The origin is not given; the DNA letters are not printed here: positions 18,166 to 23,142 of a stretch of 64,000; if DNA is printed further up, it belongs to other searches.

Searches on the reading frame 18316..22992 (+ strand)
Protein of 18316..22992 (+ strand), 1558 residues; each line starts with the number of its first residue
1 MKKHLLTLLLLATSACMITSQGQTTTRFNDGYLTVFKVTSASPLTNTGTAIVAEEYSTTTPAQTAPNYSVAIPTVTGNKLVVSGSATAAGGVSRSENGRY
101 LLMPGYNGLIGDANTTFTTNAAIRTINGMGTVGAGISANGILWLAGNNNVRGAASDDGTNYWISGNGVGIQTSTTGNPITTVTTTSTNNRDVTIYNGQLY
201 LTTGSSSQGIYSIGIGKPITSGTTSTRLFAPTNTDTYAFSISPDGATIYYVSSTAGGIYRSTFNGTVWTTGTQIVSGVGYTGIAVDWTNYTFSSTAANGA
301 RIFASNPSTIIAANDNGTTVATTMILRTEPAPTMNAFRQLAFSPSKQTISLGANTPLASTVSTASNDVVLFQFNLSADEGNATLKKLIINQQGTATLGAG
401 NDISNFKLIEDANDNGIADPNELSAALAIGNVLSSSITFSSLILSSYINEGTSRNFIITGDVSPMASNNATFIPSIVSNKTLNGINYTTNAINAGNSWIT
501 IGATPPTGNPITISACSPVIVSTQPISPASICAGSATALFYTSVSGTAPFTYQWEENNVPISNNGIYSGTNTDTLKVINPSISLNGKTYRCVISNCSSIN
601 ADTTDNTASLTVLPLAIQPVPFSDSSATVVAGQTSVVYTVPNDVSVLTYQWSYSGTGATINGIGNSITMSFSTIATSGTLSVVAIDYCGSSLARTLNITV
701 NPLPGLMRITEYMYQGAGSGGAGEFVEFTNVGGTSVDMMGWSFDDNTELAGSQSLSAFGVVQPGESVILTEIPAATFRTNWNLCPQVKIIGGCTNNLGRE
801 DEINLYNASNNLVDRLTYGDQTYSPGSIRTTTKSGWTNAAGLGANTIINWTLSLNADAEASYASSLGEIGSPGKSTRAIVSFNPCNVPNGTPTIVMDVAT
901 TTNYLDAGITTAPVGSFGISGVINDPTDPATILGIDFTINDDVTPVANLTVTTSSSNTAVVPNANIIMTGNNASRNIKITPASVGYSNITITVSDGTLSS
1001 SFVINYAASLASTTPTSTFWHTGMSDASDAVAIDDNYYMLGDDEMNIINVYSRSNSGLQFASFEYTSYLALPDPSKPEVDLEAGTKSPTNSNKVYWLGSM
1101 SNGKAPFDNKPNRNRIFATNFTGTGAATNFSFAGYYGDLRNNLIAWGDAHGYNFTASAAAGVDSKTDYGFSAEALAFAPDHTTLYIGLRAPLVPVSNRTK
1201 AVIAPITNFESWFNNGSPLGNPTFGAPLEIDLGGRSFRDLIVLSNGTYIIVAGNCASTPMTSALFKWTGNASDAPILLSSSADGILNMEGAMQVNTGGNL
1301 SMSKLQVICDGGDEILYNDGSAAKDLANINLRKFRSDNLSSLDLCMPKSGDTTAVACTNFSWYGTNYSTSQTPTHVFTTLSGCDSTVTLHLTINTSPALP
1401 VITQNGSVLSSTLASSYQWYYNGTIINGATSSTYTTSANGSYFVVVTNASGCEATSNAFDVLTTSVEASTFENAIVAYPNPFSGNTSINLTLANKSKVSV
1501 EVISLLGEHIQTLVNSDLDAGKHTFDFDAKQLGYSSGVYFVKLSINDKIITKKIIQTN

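Call 68: search_protein_families(library=pfam, proteins=[window:18316-22992:+], max_evalue=0.00001)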
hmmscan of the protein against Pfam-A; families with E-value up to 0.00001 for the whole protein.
window:18316-22992:+ (1558 aa): 3 families
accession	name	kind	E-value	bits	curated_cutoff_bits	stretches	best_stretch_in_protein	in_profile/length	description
PF00932.25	LTD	-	1.5e-15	57.9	34.3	1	708-819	9-108/109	Lamin Tail Domain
PF18962.6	Por_Secre_tail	-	1.6e-09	38.3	27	1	1478-1555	2-74/75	Secretion system C-terminal sorting domain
PF19408.5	PKD_6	-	9.4e-09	36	25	1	626-698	11-82/82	PKD-like domain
